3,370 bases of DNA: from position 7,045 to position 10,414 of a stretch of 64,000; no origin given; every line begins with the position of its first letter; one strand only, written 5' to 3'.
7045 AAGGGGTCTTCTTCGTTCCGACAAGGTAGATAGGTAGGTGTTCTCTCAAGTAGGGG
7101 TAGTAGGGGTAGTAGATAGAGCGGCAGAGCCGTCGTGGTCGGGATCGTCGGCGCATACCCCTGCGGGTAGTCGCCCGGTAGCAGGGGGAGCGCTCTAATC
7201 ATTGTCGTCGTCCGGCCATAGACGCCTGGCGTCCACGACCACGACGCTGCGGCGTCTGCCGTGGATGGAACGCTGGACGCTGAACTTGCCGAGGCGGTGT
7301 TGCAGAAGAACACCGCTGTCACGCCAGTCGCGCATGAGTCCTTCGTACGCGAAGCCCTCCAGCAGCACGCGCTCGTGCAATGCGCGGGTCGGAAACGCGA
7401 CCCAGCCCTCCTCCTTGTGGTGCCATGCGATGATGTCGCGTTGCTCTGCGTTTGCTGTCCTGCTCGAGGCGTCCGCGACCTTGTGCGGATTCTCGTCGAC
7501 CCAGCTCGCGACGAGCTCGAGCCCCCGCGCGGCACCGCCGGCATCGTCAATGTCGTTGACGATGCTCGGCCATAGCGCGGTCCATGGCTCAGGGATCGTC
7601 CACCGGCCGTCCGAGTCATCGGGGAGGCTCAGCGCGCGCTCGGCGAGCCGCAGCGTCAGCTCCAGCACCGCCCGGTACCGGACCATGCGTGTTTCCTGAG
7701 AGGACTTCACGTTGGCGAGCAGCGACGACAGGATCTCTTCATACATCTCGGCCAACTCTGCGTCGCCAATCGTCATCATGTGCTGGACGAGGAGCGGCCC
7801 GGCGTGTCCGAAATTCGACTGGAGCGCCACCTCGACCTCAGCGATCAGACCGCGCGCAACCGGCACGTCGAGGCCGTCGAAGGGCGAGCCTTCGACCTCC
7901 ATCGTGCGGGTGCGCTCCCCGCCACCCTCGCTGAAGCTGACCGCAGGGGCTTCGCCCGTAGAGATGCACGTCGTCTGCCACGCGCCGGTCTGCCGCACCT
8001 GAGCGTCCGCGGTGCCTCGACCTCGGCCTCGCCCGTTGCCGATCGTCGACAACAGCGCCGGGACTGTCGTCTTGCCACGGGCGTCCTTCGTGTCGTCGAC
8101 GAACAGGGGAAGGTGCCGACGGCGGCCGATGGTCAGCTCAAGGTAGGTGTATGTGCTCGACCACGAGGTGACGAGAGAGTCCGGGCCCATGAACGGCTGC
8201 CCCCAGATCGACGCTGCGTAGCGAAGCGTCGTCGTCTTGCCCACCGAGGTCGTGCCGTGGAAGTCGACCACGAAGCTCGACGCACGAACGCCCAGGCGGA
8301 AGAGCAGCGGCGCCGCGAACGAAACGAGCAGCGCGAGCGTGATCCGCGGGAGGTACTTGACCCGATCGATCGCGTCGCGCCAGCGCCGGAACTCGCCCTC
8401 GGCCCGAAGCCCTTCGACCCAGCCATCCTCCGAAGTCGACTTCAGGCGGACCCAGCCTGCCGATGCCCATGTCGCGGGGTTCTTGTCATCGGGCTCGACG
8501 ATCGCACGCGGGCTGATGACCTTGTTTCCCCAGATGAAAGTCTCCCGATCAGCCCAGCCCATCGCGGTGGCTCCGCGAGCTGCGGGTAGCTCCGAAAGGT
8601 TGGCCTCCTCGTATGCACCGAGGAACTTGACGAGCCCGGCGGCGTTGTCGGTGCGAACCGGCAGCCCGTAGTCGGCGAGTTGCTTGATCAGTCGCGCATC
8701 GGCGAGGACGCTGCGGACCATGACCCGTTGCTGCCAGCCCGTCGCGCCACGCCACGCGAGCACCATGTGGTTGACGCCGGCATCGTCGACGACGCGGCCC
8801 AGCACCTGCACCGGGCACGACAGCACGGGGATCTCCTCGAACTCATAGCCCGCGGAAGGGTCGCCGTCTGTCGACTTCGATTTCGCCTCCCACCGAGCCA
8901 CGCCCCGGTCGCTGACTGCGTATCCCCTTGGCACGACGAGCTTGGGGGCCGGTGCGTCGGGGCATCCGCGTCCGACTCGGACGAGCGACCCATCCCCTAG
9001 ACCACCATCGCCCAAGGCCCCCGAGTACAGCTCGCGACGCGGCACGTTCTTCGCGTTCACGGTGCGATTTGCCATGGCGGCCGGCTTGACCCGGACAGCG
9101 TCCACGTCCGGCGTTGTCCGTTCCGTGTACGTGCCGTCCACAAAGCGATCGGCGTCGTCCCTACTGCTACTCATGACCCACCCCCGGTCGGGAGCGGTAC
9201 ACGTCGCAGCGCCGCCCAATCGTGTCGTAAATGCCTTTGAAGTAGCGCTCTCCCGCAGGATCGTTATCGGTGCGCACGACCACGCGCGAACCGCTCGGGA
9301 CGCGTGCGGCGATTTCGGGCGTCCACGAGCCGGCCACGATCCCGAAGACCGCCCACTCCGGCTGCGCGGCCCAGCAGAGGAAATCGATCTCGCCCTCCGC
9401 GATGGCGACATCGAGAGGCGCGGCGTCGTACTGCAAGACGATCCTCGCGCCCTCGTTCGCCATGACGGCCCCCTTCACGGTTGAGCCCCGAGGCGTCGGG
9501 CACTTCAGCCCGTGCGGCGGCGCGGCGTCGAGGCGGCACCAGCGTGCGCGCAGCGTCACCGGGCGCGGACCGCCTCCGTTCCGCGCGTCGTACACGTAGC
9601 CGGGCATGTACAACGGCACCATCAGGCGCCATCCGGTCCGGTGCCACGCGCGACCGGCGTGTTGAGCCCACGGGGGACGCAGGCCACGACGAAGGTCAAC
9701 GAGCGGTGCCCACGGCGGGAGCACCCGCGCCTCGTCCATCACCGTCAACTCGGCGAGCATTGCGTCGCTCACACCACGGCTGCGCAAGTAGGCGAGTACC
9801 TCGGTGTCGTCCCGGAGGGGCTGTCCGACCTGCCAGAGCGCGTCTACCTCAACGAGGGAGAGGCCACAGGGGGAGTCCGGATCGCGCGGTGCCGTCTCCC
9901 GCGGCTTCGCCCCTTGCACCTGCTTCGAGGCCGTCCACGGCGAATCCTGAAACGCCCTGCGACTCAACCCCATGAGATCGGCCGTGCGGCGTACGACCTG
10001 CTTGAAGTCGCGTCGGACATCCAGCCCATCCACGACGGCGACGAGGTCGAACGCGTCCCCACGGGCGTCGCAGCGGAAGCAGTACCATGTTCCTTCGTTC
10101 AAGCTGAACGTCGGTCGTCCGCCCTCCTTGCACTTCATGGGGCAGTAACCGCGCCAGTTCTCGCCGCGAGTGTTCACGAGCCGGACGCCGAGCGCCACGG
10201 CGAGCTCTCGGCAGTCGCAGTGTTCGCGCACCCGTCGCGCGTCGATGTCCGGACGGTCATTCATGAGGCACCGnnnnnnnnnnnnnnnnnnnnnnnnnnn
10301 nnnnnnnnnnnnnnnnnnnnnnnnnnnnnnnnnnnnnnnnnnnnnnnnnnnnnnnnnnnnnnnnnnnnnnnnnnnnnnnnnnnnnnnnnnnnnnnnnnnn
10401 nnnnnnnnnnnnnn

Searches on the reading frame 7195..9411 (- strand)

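Call 57: search_protein_families(library=pfam, proteins=[window:7195-9411:-], max_evalue=0.001)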
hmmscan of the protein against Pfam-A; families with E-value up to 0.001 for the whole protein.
window:7195-9411:- (738 aa): 1 family
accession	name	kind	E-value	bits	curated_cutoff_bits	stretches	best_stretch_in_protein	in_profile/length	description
PF06048.17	DUF927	-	4.5e-34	118.8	22.6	1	187-474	23-281/284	Domain of unknown function (DUF927)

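Call 58: search_protein_families(library=padloc, proteins=[window:7195-9411:-], max_evalue=0.001)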
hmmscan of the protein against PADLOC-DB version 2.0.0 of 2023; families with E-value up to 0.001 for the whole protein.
window:7195-9411:- (738 aa): 0 families

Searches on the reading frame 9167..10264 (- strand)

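Call 57: search_protein_families(library=pfam, proteins=[window:9167-10264:-], max_evalue=0.001)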
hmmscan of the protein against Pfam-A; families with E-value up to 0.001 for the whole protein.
window:9167-10264:- (365 aa): 1 family
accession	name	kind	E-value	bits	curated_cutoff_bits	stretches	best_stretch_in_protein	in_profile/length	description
PF01807.25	Zn_ribbon_DnaG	-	1.8e-06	28.1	24.9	1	27-99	23-90/98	CHC2 zinc finger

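Call 58: search_protein_families(library=padloc, proteins=[window:9167-10264:-], max_evalue=0.001)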
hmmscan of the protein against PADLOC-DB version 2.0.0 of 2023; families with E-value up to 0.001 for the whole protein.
window:9167-10264:- (365 aa): 2 families
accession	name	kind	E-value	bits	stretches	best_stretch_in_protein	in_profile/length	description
PDLC03800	RTasDnaG-like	-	1.4e-10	38.6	1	15-174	52-193/550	DRT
PDLC03767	RT_UG29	-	2.2e-08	30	1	7-113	4-97/2280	DRT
